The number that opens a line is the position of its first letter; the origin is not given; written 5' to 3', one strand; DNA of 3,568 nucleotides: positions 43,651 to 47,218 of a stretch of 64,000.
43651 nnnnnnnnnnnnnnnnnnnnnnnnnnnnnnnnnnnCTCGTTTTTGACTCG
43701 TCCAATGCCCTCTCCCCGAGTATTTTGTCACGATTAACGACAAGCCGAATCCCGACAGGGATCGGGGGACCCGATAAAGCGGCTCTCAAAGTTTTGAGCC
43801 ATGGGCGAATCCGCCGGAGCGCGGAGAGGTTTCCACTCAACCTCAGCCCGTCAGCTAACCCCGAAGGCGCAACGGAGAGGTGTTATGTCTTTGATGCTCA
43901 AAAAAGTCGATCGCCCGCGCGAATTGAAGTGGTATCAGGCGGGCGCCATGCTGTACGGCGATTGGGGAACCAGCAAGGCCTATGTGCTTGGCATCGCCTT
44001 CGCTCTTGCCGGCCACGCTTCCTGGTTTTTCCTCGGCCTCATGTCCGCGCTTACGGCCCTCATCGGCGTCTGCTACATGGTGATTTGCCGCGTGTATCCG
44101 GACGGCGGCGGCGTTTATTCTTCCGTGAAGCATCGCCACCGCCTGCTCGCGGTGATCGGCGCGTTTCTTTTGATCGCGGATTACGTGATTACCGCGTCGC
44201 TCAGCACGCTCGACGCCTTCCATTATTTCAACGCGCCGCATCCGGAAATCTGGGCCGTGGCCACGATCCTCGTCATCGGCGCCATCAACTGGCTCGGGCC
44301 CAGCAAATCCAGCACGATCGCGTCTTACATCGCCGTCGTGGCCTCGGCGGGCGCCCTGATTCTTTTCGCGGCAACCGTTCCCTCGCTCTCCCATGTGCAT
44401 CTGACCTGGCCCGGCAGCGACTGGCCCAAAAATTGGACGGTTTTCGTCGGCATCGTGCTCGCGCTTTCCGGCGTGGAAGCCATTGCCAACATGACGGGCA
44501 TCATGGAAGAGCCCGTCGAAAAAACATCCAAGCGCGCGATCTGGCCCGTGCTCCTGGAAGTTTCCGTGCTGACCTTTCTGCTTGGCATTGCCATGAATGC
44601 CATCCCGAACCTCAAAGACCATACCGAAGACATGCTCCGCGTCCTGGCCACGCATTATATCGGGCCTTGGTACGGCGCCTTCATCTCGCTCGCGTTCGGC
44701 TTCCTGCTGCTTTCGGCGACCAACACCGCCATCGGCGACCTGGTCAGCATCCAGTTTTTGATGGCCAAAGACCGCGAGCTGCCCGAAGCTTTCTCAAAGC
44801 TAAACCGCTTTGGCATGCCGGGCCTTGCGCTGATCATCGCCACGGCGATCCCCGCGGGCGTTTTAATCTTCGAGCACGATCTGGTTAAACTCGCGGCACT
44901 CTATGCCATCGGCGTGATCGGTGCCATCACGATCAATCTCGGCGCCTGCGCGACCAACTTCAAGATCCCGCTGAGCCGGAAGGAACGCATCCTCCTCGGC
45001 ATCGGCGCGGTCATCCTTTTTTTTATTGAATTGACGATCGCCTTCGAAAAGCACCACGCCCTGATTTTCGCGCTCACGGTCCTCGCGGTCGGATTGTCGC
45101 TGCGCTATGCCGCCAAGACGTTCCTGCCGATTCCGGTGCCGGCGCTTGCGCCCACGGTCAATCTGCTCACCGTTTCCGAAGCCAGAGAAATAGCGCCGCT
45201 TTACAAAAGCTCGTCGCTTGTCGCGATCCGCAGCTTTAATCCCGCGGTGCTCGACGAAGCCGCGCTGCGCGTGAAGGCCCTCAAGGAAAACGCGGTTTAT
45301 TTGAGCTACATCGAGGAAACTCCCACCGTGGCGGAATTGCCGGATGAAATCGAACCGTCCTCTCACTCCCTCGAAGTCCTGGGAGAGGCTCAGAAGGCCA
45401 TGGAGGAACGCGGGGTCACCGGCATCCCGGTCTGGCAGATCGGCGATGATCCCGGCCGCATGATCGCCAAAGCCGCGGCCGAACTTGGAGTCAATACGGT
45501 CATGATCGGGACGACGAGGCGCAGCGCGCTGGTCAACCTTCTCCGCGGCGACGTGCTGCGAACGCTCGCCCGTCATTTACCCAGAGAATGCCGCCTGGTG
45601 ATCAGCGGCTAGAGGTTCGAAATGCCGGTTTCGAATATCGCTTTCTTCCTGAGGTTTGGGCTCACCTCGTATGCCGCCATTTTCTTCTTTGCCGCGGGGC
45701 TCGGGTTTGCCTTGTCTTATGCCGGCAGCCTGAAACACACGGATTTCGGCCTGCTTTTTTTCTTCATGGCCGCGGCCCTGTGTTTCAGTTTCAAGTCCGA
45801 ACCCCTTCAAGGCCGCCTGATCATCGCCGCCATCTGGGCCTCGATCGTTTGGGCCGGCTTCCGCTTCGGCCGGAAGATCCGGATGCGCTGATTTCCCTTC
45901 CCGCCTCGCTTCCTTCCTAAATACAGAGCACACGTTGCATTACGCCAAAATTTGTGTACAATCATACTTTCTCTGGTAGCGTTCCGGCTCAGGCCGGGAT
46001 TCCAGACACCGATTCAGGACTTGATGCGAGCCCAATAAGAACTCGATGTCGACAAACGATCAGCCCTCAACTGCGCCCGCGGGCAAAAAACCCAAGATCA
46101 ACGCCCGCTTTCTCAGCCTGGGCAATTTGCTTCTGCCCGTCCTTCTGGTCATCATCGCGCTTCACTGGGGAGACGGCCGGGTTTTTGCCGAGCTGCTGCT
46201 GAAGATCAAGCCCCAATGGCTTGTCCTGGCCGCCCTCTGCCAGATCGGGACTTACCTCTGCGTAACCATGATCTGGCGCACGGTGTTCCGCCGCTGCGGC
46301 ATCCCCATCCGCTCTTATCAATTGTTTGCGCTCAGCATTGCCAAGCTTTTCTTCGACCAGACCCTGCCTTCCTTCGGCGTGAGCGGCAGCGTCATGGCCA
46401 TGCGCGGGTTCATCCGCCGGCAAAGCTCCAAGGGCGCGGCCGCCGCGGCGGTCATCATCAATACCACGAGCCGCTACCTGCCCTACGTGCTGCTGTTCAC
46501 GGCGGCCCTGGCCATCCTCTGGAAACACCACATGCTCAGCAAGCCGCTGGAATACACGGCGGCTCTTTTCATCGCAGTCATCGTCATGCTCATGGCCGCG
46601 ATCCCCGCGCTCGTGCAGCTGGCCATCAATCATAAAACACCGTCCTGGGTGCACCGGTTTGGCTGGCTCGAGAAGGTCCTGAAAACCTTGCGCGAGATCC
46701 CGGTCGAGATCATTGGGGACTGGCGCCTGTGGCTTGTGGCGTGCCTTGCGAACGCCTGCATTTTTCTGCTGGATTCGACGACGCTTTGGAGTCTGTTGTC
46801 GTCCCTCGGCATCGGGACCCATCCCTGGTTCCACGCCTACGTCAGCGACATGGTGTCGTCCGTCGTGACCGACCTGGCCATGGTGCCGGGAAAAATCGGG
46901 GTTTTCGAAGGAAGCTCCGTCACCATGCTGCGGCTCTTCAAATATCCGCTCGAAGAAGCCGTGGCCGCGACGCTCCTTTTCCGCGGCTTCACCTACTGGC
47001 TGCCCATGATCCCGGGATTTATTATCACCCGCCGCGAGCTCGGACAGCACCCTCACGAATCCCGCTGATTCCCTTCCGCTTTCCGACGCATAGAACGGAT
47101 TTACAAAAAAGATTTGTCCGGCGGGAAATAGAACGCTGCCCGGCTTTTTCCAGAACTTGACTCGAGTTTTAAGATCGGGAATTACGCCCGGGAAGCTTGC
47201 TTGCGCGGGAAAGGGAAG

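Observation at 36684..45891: Composite K+-uptake regulon: orphan truncated KdpD/KdpE-like pairs next to two c-di-AMP-riboswitch-gated KimA units with PtsN-like and small-membrane-protein accessories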

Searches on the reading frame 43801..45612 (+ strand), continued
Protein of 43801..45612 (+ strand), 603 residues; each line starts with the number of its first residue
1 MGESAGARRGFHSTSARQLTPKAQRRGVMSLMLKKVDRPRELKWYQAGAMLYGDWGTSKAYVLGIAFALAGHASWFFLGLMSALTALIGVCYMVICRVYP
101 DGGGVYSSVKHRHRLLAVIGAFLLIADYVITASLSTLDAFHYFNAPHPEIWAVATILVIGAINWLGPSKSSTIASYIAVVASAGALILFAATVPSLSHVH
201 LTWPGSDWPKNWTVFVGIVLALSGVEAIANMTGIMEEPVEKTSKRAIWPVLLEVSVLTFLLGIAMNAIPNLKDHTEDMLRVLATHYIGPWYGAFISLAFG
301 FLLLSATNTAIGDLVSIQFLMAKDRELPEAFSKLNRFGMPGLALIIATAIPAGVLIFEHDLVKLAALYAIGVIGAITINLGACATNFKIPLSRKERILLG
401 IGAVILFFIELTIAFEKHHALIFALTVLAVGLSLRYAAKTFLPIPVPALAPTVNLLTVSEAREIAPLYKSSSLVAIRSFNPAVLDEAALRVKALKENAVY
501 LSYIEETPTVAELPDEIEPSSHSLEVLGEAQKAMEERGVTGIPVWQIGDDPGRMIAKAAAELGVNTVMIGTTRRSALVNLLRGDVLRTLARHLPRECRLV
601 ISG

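Call 48: fold_search(model_id=the predicted structure, library=pdb)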
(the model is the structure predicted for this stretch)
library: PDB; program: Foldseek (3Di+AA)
matches with E <= 10: 804; with E <= 0.001: 202
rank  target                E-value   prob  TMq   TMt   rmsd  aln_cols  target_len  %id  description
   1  8b70_A                2.6e-16  1.00  0.63  0.63  14.2       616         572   18  KimA from B. subtilis with nucleotide second-messenger c-di-AMP bound (released 2023-01-18)
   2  8b71_A                2.1e-15  1.00  0.61  0.63  14.1       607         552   18  Upright KimA dimer with bound c-di-AMP from B. subtilis (released 2023-01-18)
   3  6s3k_A                2.0e-14  1.00  0.61  0.62  14.9       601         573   19  KimA from Bacillus subtilis in inward-facing, occluded state (released 2020-02-12)
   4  9bwt_A                2.3e-13  1.00  0.52  0.35  18.4       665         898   14  human sodium chloride cotransporter NCC S344E in the phosphorylation state and in complex with hydrochlorothiazide (released 2024-09-04)
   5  8fhn_A                3.9e-13  1.00  0.51  0.36  19.8       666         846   16  Cryo-EM structure of human NCC (class 2) (released 2023-02-15)
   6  8fhn_B                4.4e-13  1.00  0.50  0.36  18.0       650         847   14  Cryo-EM structure of human NCC (class 2) (released 2023-02-15)
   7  8vpn_A                8.7e-13  1.00  0.50  0.34  19.9       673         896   14  Phosphorylated human NCC in complex with indapamide (released 2024-09-04)
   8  9c0e_A                1.1e-12  1.00  0.51  0.34  16.9       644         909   13  Phosphorylated human NKCC1_K289NA492E in complex with furosemide (released 2025-02-12)
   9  7smp_A                1.6e-12  1.00  0.55  0.39  18.2       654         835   12  CryoEM structure of NKCC1 Bu-I (released 2022-09-28)
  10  8vpp_A                1.7e-12  1.00  0.50  0.34  19.5       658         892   15  Phosphorylated human NCC in complex with chlorthalidone (released 2024-09-04)
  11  8fho_A                2.2e-12  1.00  0.51  0.36  18.8       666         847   14  Cryo-EM structure of human NCC (class 1) (released 2023-02-15)
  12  9c0h_A                2.5e-12  1.00  0.52  0.36  16.2       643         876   13  Phosphorylated human NKCC1 in complex with bumetanide (released 2025-02-12)
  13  9c0g_A                8.9e-12  1.00  0.52  0.36  19.0       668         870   14  Phosphorylated human NKCC1 in complex with torsemide (released 2025-02-12)
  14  7smp_B                1.2e-11  1.00  0.51  0.37  17.9       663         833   14  CryoEM structure of NKCC1 Bu-I (released 2022-09-28)
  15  7mxo_A                1.7e-11  1.00  0.48  0.35  19.2       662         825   14  CryoEM structure of human NKCC1 (released 2022-09-28)
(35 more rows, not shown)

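Call 53: find_encoding_contigs(protein=P0121, flank=10000, max_places=2)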
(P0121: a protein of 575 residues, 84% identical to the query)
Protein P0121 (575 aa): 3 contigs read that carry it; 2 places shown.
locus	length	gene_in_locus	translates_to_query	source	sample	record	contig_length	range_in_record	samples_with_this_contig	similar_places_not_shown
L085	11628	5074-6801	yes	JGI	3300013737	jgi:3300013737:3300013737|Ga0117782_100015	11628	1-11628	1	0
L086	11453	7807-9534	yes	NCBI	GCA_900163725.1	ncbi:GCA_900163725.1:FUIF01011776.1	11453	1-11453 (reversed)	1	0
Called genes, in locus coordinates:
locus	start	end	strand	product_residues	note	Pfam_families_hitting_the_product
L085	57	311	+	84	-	-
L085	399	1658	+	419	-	PF00872:Transposase_mut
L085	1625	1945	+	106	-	-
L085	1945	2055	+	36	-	-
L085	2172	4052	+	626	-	PF00005:ABC_tran, PF02367:TsaE (faint), PF02463:SMC_N (faint), PF03193:RsgA_GTPase (faint), PF13191:AAA_16 (faint), PF12848:ABC_tran_Xtn, PF00005:ABC_tran, PF16326:ABC_tran_CTD, +9 more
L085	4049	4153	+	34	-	-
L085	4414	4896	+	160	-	PF03358:FMN_red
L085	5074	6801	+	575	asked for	PF00582:Usp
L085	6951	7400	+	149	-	PF11026:DUF2721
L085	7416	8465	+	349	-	PF17761:DUF1016_N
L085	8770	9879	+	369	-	PF13784:Fic_N, PF02661:Fic, PF21248:SoFic-like_C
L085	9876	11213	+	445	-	PF00389:2-Hacid_dh, PF02826:2-Hacid_dh_C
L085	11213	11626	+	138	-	?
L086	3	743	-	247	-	?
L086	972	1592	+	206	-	PF04366:Ysc84 (weak)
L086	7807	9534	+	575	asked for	PF00582:Usp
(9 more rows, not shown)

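Call 54: find_encoding_contigs(protein=P0123, flank=10000, max_places=2)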
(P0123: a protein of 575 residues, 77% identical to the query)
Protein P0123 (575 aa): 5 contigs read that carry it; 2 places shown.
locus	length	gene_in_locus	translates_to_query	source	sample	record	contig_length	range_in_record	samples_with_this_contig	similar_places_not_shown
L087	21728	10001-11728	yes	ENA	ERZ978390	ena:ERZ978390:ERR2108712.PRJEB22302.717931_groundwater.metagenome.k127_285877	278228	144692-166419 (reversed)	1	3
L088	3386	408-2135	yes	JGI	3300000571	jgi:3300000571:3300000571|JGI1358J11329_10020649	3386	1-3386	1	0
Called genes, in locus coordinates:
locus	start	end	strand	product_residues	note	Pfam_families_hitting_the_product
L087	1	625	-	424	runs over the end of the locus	PF03447:NAD_binding_3, PF00742:Homoserine_dh, PF01842:ACT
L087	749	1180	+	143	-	-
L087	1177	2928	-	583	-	PF00664:ABC_membrane, PF13401:AAA_22 (faint), PF00005:ABC_tran, PF02463:SMC_N (weak)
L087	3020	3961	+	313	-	PF01408:GFO_IDH_MocA, PF22725:GFO_IDH_MocA_C3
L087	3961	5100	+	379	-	PF02684:LpxB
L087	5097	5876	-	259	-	-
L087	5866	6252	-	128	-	-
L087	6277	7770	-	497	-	PF03951:Gln-synt_N, PF00120:Gln-synt_C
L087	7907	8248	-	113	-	PF00543:P-II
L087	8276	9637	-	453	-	PF00909:Ammonium_transp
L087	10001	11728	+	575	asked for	PF00582:Usp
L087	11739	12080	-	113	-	PF00543:P-II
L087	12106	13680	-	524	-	PF00909:Ammonium_transp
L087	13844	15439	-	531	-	PF01590:GAF, PF13185:GAF_2, PF00158:Sigma54_activat, PF14532:Sigma54_activ_2, PF00004:AAA (faint), PF07728:AAA_5 (weak), PF25601:AAA_lid_14, PF02954:HTH_8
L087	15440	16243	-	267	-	PF17930:LpxI_N, PF06230:LpxI_C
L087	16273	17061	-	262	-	PF00132:Hexapep (weak), PF25087:GMPPB_C (faint), PF25084:LbH_EIF2B (faint), PF00132:Hexapep, PF13720:Acetyltransf_11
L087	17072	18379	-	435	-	PF03331:LpxC, PF07977:FabA, PF22818:ApeI-like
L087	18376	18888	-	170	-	PF03938:OmpH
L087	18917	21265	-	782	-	PF07244:POTRA, PF08478:POTRA_1 (faint), PF08479:POTRA_2 (faint), PF07244:POTRA, PF01103:Omp85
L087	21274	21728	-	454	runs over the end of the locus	PF00772:DnaB, PF03796:DnaB_C, PF13481:AAA_25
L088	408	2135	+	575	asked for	PF00582:Usp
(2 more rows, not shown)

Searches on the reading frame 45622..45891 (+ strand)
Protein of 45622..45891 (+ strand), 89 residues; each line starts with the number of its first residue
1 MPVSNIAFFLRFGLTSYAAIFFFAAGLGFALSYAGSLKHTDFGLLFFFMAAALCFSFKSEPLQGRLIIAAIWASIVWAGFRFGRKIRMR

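Call 4: search_protein_families(library=pfam, proteins=[window:45622-45891:+], max_evalue=0.01)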
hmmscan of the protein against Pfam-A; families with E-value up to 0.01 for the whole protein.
window:45622-45891:+ (89 aa): 0 families

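Call 5: search_protein_families(library=ncbifam, proteins=[window:45622-45891:+], max_evalue=0.01)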
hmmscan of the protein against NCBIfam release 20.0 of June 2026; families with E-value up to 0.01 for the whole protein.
window:45622-45891:+ (89 aa): 0 families

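Call 63: list_cluster_members(proteins=[window:45622-45891:+, window:43885-45612:+, window:41359-43389:+, window:38655-39728:+, window:39725-40426:+, window:40830-41381:+, window:40797-41381:+, window:36684-37412:-])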
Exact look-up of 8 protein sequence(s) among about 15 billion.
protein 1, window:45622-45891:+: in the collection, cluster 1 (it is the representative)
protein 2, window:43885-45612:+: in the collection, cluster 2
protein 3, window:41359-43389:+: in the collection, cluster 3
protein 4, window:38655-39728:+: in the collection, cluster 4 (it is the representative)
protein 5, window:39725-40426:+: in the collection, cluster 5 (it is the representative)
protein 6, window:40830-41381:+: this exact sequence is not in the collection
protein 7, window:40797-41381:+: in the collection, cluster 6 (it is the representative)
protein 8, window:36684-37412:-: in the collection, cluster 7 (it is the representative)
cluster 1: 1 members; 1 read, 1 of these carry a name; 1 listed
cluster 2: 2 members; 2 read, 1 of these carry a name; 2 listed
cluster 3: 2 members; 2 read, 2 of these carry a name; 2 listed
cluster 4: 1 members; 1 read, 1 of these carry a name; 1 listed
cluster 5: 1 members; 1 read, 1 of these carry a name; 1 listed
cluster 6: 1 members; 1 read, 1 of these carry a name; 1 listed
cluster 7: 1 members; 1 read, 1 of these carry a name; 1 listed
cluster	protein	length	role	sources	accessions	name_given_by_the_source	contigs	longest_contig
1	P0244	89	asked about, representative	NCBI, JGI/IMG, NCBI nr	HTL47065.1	MAG TPA: hypothetical protein VL688_03275 [Verrucomicrobiae bacterium] | hypothetical protein | hypothetical protein [Verrucomicrobiae bacterium]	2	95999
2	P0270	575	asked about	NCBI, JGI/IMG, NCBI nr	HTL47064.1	MAG TPA: universal stress protein [Verrucomicrobiae bacterium] | amino acid transporter | universal stress protein [Verrucomicrobiae bacterium]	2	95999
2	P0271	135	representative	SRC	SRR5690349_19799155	-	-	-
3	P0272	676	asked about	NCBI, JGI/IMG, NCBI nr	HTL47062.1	MAG TPA: APC family permease [Verrucomicrobiae bacterium] | APC family permease [Verrucomicrobiae bacterium]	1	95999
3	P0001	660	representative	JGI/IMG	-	amino acid transporter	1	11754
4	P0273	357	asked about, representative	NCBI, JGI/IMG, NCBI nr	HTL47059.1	MAG TPA: DUF4118 domain-containing protein [Verrucomicrobiae bacterium] | two-component system sensor histidine kinase KdpD | DUF4118 domain-containing protein [Verrucomicrobiae bacterium]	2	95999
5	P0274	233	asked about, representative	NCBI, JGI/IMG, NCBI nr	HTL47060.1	MAG TPA: response regulator transcription factor [Verrucomicrobiae bacterium] | two-component system KDP operon response regulator KdpE | response regulator transcription factor [Verrucomicrobiae bacterium]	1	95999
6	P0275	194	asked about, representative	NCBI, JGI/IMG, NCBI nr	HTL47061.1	MAG TPA: PTS sugar transporter subunit IIA [Verrucomicrobiae bacterium] | PTS sugar transporter subunit IIA [Verrucomicrobiae bacterium]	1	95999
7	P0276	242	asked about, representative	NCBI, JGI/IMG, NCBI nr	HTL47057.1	MAG TPA: response regulator transcription factor [Verrucomicrobiae bacterium] | two-component system KDP operon response regulator KdpE | response regulator transcription factor [Verrucomicrobiae bacterium]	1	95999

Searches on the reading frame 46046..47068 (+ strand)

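Call 18: search_protein_families(library=pfam, proteins=[window:46046-47068:+], max_evalue=0.001)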
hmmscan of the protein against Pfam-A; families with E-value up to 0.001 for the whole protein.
window:46046-47068:+ (340 aa): 1 family
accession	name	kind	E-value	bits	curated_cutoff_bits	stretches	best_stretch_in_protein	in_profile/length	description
PF03706.18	LPG_synthase_TM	-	1.6e-32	113.6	33.4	1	29-324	2-302/302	Lysylphosphatidylglycerol synthase TM region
